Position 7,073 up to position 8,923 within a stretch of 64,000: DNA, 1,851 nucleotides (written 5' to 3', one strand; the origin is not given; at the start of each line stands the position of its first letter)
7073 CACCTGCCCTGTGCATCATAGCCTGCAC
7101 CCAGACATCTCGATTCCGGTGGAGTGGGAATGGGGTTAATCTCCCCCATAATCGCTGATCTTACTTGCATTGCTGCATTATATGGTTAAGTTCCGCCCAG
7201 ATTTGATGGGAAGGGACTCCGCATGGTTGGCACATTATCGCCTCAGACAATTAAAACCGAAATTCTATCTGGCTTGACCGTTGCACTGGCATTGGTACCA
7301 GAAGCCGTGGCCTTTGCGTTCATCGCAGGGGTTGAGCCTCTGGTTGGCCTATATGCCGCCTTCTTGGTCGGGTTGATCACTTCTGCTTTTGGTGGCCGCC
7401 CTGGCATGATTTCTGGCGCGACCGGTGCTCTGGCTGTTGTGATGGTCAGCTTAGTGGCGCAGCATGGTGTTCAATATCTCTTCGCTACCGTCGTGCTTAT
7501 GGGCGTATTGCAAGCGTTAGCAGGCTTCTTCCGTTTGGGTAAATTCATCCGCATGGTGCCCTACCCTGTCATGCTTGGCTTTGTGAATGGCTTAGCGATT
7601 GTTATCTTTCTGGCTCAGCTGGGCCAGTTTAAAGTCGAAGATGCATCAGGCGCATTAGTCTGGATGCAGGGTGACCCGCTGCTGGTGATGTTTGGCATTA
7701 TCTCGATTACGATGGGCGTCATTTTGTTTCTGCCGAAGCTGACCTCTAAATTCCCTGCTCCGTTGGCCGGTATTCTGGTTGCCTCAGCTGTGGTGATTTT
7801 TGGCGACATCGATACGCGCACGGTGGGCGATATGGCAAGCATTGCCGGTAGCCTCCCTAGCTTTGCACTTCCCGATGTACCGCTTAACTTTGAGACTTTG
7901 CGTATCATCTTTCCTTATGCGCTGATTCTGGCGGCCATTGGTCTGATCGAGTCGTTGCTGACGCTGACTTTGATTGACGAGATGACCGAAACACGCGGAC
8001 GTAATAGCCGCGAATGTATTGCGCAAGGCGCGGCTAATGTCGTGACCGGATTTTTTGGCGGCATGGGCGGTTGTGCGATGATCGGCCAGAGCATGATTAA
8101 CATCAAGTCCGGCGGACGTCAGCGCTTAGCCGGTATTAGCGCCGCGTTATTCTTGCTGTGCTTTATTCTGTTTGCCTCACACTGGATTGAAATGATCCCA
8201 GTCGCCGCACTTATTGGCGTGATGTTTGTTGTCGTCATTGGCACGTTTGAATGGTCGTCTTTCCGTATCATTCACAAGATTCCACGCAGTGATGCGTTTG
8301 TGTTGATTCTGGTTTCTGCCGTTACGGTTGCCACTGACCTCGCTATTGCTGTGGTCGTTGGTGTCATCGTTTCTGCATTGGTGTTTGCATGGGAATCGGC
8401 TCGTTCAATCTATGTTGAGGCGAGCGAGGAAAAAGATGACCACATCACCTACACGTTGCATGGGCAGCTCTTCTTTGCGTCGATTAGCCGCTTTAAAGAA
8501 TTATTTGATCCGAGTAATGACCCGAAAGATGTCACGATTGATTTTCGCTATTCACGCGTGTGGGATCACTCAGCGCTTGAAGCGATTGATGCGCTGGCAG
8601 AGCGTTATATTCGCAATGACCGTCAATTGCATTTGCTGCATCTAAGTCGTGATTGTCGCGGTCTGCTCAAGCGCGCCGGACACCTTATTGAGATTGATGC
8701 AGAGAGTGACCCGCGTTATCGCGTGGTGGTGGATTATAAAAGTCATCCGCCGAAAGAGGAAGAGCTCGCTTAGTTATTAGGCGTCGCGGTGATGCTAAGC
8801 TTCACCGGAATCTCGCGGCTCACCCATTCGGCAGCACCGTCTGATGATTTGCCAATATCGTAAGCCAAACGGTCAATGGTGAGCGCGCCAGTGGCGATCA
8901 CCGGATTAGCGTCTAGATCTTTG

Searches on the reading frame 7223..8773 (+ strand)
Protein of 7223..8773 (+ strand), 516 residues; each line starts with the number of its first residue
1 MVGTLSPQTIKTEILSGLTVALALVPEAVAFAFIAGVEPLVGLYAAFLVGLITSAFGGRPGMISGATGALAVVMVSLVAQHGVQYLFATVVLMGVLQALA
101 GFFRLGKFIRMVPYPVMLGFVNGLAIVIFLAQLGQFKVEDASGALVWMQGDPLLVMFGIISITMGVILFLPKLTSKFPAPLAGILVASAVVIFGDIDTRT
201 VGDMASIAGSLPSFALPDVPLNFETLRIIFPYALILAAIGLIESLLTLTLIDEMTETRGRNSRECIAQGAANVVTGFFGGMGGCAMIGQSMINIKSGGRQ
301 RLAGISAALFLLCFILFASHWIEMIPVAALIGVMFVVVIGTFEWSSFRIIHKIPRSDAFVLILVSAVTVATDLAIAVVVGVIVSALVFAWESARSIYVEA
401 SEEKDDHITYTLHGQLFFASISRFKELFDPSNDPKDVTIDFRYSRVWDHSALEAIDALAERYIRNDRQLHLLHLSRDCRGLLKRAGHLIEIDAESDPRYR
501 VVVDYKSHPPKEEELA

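Call 75: search_protein_families(library=pfam, proteins=[window:7223-8773:+], max_evalue=0.0001)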
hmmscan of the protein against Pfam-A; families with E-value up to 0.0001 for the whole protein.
window:7223-8773:+ (516 aa): 3 families
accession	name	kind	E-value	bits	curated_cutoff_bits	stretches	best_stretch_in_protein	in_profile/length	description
PF00916.26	Sulfate_transp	-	1.5e-54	185.7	23.2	1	11-363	2-379/380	Sulfate permease family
PF01740.26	STAS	-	5e-09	36.3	22.6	1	402-488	5-94/106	STAS domain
PF16983.11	MFS_MOT1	-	6.9e-05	23.6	30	1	252-337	25-107/111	Molybdate transporter of MFS superfamily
